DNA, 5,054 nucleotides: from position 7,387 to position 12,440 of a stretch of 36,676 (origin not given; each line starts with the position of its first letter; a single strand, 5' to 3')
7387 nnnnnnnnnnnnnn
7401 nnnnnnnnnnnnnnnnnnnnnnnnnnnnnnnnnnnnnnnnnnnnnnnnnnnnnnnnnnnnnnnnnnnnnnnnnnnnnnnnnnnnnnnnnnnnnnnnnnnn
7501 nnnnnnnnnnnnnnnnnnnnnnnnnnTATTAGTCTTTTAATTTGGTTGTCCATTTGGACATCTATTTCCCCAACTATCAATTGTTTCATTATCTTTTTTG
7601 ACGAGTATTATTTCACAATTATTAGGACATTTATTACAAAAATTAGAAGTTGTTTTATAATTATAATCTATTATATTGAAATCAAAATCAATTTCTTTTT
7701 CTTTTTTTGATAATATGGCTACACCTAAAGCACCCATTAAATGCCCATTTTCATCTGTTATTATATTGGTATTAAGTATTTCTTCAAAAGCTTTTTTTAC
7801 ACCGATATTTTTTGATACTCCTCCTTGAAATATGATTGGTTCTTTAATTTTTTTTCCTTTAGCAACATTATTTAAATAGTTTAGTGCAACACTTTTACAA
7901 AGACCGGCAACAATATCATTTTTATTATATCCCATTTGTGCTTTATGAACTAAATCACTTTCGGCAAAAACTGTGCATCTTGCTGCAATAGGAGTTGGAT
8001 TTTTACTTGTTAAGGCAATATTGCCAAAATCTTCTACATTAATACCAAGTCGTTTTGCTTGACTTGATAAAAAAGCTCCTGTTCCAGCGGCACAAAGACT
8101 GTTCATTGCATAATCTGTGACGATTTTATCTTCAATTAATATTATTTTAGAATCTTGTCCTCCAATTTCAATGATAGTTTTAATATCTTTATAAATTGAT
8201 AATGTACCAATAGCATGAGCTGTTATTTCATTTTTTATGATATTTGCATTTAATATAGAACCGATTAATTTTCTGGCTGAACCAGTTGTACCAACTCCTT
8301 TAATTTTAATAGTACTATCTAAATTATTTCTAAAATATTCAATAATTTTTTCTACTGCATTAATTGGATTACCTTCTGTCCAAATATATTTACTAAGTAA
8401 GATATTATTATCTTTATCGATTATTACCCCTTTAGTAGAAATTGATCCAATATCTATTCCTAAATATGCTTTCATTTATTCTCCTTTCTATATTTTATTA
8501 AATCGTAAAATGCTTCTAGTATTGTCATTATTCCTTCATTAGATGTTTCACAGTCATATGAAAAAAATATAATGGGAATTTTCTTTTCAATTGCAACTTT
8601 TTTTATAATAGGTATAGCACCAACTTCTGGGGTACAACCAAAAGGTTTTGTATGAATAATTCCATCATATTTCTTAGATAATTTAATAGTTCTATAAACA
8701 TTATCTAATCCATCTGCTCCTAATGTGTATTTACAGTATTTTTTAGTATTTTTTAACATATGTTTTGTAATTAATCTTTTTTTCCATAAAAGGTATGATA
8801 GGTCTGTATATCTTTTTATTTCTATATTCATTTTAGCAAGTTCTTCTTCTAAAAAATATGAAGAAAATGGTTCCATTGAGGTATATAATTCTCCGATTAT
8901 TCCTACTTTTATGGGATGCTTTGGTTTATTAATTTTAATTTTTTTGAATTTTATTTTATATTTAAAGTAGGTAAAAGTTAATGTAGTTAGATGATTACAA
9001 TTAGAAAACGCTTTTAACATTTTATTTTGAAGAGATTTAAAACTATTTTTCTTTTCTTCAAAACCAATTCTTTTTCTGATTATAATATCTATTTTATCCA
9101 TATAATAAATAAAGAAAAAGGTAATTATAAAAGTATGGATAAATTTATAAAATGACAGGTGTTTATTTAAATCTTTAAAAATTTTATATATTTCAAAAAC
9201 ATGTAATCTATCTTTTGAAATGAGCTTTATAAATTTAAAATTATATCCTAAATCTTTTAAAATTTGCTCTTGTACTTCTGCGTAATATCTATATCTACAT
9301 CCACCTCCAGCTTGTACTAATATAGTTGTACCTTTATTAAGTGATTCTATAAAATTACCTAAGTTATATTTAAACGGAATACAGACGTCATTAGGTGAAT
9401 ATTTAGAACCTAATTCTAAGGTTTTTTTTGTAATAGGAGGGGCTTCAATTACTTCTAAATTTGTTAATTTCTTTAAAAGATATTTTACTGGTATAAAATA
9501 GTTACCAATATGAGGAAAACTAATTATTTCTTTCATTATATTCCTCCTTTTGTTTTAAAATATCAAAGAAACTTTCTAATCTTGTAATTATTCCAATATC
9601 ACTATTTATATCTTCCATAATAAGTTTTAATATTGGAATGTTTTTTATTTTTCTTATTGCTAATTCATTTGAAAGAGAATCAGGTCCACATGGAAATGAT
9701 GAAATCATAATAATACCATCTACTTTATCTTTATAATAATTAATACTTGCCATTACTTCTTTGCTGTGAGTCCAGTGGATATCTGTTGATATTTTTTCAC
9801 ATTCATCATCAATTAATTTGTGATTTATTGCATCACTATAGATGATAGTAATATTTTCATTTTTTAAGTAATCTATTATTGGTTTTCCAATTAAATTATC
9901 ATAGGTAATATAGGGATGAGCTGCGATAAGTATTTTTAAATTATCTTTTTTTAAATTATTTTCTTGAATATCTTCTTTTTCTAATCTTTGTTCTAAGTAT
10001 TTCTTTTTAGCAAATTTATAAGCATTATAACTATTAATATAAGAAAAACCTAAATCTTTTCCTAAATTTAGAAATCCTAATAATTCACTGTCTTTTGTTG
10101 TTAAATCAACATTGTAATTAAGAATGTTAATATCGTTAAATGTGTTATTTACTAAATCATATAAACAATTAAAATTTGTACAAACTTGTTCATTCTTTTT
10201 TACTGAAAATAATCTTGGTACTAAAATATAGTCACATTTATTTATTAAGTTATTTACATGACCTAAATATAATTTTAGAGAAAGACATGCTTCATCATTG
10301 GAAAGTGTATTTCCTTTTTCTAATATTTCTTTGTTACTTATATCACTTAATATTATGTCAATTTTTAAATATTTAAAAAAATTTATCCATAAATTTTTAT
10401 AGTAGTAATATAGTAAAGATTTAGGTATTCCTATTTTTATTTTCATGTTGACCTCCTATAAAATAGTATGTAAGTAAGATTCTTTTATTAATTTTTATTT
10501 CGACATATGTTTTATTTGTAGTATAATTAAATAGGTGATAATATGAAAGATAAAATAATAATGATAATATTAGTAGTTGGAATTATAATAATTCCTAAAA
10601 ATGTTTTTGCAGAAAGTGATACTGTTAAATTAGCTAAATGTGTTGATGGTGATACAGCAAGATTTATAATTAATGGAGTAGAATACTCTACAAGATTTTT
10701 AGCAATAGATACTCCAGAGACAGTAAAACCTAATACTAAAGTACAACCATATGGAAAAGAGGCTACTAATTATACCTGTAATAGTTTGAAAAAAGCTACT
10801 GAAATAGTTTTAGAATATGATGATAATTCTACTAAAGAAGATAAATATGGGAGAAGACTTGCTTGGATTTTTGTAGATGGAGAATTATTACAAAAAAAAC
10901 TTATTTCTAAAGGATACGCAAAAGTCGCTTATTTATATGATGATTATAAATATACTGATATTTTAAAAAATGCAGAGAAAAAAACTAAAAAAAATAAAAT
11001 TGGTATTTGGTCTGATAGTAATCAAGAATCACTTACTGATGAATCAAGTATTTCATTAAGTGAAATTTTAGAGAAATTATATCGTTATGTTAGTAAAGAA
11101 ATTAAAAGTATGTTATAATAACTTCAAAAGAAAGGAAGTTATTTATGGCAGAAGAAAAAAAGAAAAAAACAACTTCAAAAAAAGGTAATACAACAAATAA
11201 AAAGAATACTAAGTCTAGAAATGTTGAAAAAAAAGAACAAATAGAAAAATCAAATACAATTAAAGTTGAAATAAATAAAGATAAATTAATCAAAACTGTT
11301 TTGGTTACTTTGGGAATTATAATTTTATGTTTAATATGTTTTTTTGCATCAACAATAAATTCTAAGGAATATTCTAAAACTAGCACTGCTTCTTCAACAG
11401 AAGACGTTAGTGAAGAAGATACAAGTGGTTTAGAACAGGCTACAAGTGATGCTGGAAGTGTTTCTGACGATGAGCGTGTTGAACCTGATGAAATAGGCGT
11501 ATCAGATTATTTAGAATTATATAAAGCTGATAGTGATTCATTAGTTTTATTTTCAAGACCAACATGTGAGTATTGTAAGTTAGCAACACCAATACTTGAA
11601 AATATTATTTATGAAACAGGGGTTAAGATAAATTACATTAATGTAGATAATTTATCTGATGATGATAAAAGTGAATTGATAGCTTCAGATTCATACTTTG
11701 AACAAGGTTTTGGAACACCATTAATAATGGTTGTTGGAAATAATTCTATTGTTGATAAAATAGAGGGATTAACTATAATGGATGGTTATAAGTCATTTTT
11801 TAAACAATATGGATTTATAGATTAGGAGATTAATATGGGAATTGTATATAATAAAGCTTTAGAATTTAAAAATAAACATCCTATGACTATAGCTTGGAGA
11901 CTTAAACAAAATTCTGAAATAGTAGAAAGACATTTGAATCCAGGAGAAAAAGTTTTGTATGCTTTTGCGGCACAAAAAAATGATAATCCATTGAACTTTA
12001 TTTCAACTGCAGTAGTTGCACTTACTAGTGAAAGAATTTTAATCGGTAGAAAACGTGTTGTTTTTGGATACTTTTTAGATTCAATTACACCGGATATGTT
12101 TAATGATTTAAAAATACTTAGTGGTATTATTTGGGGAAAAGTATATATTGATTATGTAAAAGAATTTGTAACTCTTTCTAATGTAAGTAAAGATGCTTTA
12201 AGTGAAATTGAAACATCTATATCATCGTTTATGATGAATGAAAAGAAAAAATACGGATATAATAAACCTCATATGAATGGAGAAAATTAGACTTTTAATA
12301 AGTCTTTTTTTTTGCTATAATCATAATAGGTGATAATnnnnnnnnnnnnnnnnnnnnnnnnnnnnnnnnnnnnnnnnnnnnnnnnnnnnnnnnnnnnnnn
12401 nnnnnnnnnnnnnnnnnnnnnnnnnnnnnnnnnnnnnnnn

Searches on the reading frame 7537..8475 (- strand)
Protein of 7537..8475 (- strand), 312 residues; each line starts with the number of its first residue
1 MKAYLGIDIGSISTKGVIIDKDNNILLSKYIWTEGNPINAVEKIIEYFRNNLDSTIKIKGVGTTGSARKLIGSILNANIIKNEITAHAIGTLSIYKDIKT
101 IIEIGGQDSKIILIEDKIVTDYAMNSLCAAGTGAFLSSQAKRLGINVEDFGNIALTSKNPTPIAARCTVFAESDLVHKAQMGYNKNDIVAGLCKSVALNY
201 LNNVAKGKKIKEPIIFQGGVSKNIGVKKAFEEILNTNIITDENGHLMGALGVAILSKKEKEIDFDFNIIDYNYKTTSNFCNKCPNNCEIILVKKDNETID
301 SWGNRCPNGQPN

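Call 63: search_protein_families(library=pfam, proteins=[window:7537-8475:-], max_evalue=0.00001)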
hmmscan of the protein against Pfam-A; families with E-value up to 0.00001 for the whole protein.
window:7537-8475:- (312 aa): 1 family
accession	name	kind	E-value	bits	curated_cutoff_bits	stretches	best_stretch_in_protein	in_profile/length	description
PF01869.26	BcrAD_BadFG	-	5.1e-46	157.8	31.5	1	5-255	1-270/271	BadF/BadG/BcrA/BcrD ATPase family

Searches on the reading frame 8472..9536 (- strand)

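Call 63: search_protein_families(library=pfam, proteins=[window:8472-9536:-], max_evalue=0.00001)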
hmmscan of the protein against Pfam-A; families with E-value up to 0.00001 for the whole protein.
window:8472-9536:- (354 aa): 1 family
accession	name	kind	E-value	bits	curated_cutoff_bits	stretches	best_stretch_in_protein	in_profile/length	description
PF06050.19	HGD-D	-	1.9e-06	28.2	28.4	0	256-345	252-340/342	2-hydroxyglutaryl-CoA dehydratase, D-component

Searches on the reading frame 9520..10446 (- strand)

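Call 63: search_protein_families(library=pfam, proteins=[window:9520-10446:-], max_evalue=0.00001)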
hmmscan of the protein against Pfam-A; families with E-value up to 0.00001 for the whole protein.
window:9520-10446:- (308 aa): 1 family
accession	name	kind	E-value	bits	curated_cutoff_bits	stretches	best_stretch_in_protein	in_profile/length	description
PF09989.15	DUF2229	-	3.2e-39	135.3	29.4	1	4-207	1-218/218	CoA enzyme activase uncharacterised domain (DUF2229)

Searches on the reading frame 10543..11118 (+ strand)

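Call 63: search_protein_families(library=pfam, proteins=[window:10543-11118:+], max_evalue=0.00001)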
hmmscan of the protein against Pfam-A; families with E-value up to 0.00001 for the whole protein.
window:10543-11118:+ (191 aa): 1 family
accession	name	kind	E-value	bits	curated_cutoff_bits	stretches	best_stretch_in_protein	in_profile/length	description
PF00565.23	SNase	-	7.1e-25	88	21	1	51-158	3-107/107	Staphylococcal nuclease homologue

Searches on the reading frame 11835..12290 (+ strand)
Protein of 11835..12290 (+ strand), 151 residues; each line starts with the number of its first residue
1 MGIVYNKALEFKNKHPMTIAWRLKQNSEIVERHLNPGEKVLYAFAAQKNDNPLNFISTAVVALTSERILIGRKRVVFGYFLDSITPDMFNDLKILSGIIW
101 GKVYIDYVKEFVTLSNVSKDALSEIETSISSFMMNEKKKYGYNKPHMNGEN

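Call 7: search_protein_families(library=pfam, proteins=[window:11835-12290:+], max_evalue=0.001)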
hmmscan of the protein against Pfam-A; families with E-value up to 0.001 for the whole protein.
window:11835-12290:+ (151 aa): 1 family
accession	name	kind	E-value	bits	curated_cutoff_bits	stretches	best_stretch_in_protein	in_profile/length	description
PF14470.12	bPH_3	-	8e-07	29.9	23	1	34-127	1-91/95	Bacterial PH domain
